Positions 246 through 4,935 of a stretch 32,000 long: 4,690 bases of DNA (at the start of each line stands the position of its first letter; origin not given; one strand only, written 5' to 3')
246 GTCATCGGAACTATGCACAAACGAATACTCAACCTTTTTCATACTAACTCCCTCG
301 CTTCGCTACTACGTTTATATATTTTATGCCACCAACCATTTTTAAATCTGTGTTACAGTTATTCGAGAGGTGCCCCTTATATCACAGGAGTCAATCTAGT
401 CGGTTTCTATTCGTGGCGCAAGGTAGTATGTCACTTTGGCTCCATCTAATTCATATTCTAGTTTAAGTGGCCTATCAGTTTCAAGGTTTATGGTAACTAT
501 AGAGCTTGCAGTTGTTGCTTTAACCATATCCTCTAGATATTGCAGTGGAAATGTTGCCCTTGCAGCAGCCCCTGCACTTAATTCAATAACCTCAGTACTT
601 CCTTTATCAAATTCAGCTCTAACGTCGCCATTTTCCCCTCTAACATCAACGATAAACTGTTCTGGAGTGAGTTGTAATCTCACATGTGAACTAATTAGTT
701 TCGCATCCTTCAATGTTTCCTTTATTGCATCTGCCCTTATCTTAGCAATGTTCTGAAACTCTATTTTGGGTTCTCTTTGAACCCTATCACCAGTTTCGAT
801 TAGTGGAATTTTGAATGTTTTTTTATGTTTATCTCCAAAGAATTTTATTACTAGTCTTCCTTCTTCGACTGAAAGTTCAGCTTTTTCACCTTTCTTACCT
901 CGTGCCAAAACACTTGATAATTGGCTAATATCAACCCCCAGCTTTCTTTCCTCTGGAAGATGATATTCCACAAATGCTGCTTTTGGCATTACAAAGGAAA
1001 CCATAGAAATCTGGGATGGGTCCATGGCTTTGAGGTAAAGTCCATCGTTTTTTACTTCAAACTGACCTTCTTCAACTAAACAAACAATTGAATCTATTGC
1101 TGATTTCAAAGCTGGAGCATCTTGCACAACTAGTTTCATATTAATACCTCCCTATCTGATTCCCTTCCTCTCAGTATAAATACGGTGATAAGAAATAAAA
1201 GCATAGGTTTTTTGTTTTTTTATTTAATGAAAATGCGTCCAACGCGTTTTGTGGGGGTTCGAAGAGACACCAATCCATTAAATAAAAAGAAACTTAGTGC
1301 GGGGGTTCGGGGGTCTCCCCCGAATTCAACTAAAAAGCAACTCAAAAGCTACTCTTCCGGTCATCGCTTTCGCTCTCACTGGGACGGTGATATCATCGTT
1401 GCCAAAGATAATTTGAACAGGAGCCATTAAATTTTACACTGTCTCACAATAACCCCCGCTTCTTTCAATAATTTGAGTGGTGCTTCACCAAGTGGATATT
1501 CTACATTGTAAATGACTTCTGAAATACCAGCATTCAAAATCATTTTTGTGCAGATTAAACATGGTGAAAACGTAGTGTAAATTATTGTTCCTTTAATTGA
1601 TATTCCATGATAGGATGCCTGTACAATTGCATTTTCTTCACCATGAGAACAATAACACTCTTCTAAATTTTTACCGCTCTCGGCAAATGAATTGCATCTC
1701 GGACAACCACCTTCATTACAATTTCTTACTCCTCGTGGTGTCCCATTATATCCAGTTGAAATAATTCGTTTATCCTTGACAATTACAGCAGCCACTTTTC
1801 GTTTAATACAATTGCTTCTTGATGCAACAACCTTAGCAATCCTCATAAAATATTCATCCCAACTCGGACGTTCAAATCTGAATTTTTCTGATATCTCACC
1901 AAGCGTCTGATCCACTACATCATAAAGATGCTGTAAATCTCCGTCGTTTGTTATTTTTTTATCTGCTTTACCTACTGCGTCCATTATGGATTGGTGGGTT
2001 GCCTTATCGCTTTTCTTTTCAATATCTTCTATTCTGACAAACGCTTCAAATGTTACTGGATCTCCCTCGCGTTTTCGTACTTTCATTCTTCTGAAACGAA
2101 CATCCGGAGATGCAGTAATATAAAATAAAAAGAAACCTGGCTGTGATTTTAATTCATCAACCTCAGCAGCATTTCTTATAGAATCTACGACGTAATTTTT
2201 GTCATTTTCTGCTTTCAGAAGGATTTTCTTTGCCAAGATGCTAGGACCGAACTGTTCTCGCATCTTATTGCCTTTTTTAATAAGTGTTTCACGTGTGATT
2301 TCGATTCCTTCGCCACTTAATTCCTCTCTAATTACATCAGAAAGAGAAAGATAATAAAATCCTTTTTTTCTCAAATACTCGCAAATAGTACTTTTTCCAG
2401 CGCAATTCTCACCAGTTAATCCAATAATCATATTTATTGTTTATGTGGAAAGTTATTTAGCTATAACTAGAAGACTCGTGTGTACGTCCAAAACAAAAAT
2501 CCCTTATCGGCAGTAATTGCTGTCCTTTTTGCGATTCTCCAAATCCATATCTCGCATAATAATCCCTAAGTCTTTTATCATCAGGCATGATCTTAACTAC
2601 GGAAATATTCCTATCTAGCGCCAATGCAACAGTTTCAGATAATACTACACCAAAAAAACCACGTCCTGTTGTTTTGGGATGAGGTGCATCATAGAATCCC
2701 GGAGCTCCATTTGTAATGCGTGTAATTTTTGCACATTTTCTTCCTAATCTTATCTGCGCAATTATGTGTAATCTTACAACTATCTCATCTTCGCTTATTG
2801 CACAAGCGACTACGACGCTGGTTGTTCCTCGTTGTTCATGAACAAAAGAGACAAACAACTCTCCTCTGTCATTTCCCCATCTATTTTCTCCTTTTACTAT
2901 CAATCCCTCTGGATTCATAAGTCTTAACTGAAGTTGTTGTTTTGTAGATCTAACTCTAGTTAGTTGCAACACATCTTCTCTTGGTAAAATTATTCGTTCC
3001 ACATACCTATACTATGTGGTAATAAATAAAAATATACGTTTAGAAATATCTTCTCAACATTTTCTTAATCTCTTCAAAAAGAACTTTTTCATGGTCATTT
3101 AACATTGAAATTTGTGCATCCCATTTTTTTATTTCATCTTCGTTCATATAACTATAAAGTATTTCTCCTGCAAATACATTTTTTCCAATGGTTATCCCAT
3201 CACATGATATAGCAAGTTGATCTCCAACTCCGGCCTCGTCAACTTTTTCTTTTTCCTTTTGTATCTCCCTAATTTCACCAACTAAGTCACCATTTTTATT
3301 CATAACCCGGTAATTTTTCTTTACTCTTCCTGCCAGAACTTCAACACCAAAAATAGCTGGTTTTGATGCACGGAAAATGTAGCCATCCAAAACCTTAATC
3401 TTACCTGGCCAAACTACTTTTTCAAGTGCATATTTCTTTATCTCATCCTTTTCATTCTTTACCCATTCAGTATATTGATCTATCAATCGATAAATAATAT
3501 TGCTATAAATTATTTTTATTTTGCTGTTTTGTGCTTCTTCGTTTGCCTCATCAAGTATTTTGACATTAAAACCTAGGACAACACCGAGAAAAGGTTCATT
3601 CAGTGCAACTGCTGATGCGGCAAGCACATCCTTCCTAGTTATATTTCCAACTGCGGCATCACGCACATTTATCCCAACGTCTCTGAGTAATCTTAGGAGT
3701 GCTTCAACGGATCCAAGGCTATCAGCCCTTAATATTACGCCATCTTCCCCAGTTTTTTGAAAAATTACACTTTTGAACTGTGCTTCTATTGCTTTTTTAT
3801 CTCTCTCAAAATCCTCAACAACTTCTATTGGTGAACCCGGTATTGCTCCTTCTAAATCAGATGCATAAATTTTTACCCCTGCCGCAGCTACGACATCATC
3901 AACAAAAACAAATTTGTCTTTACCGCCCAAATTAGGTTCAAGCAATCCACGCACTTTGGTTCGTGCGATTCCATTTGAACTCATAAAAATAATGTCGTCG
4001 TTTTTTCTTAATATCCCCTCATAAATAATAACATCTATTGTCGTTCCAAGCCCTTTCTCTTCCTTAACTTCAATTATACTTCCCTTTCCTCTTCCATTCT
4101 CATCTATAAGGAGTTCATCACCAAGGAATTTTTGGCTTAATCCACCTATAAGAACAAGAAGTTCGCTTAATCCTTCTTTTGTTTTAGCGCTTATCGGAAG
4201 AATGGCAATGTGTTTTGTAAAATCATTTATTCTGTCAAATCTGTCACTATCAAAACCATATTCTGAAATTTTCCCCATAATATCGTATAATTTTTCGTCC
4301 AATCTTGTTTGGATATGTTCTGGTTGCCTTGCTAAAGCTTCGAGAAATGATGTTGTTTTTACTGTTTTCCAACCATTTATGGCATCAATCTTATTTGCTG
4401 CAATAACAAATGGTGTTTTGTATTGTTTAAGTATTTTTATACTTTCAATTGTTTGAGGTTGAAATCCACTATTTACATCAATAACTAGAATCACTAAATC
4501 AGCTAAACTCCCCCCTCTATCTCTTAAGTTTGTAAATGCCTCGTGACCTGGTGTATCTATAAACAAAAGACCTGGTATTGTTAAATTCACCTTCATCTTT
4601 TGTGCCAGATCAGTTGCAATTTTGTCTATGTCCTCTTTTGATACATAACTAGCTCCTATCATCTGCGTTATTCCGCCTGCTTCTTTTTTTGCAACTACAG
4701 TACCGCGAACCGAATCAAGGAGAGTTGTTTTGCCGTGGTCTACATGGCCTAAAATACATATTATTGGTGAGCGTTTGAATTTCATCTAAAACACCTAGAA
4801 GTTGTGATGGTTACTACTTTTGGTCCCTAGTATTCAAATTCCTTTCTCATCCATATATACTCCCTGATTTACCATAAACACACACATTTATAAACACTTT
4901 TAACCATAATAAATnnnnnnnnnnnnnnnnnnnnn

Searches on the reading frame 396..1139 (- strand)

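Call 41: search_protein_families(library=pfam, proteins=[window:396-1139:-], max_evalue=0.001)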
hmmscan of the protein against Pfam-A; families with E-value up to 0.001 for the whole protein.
window:396-1139:- (247 aa): 2 families
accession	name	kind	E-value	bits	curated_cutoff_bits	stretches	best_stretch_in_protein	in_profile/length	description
PF00705.23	PCNA_N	-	2.1e-13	50.5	20.3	1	5-106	6-107/127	Proliferating cell nuclear antigen, N-terminal domain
PF02747.20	PCNA_C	-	6.4e-11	43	23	1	124-242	3-126/128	Proliferating cell nuclear antigen, C-terminal domain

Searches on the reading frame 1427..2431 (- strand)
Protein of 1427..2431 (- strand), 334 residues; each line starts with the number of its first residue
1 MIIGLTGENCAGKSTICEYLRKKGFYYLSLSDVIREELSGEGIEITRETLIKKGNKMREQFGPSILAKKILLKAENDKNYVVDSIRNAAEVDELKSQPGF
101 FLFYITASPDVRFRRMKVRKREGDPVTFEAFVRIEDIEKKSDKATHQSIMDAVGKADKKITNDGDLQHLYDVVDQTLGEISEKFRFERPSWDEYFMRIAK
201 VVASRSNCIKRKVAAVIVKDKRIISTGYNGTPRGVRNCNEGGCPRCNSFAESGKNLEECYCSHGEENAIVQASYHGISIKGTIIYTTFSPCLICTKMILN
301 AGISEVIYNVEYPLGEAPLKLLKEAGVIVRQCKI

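Call 7: search_protein_families(library=ncbifam, proteins=[window:1427-2431:-], max_evalue=0.00001)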
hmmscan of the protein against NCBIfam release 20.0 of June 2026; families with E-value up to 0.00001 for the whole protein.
window:1427-2431:- (334 aa): 4 families
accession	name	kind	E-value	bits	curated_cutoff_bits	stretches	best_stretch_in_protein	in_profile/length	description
NF041025.1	antiphage_deaminase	equivalog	3.5e-37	128.3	400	2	1-239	2-268/437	anti-phage dCTP deaminase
TIGR02571.1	ComEB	equivalog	3.1e-31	108.4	219.45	1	187-333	1-139/151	ComE operon protein 2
NF006226.0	PRK08356.1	equivalog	2.7e-22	79.5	189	1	1-180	6-193/195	hypothetical protein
NF008113.2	PRK10860.1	equivalog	4.3e-06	26.7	150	0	192-230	7-46/165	tRNA adenosine(34) deaminase TadA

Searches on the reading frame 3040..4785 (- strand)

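Call 7: search_protein_families(library=ncbifam, proteins=[window:3040-4785:-], max_evalue=0.00001)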
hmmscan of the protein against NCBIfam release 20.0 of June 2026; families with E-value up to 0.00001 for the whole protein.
window:3040-4785:- (581 aa): 35 families (the best 25 are shown)
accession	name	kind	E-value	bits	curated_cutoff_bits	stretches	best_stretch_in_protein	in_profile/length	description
NF003078.0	PRK04004.1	equivalog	5.1e-224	745.3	468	1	4-578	9-590/598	translation initiation factor IF-2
TIGR00491.2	aIF-2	equivalog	4.3e-203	676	554.75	1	5-578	3-583/591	translation initiation factor IF-2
NF011418.0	PRK14845.1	equivalog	7.2e-203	676.3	756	1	19-576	474-1039/1049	translation initiation factor IF-2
TIGR00487.1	IF-2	equivalog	1.8e-59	202.1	424.4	2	3-135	84-199/587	translation initiation factor IF-2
TIGR00231.1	small_GTP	domain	2.1e-20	73.1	42.5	1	8-147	5-135/164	GTP-binding protein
TIGR00475.1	selB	equivalog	4.2e-18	65.3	242.25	1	8-154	2-134/581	selenocysteine-specific translation elongation factor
TIGR03680.1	eif2g_arch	equivalog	5.2e-14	52.3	514.5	1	8-142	7-154/407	translation initiation factor IF-2 subunit gamma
NF003077.0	PRK04000.1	equivalog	4.7e-13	49.1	315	1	8-140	11-156/412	translation initiation factor IF-2 subunit gamma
TIGR01394.1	TypA_BipA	equivalog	9.8e-13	47.2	757.3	1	9-136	4-129/594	translational GTPase TypA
NF009381.0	PRK12740.1-5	subfamily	2.4e-11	42.7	583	1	9-136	12-139/692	elongation factor G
NF008969.0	PRK12317.1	subfamily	9.4e-11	40.9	502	1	9-142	10-158/426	elongation factor 1-alpha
TIGR01393.1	lepA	equivalog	2.6e-10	39.3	533.9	1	9-135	6-134/595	translation elongation factor 4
NF009892.0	PRK13351.1-3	equivalog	3.6e-10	38.9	640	1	9-149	6-150/623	elongation factor G-like protein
NF009372.0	PRK12735.1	subfamily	1.2e-09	37.6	479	1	9-137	15-142/396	elongation factor Tu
NF033148.1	tet_protect_M_W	exception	1.6e-09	36.6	1100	1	9-135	6-132/639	TetM/TetW/TetO/TetS family tetracycline resistance ribosomal protection protein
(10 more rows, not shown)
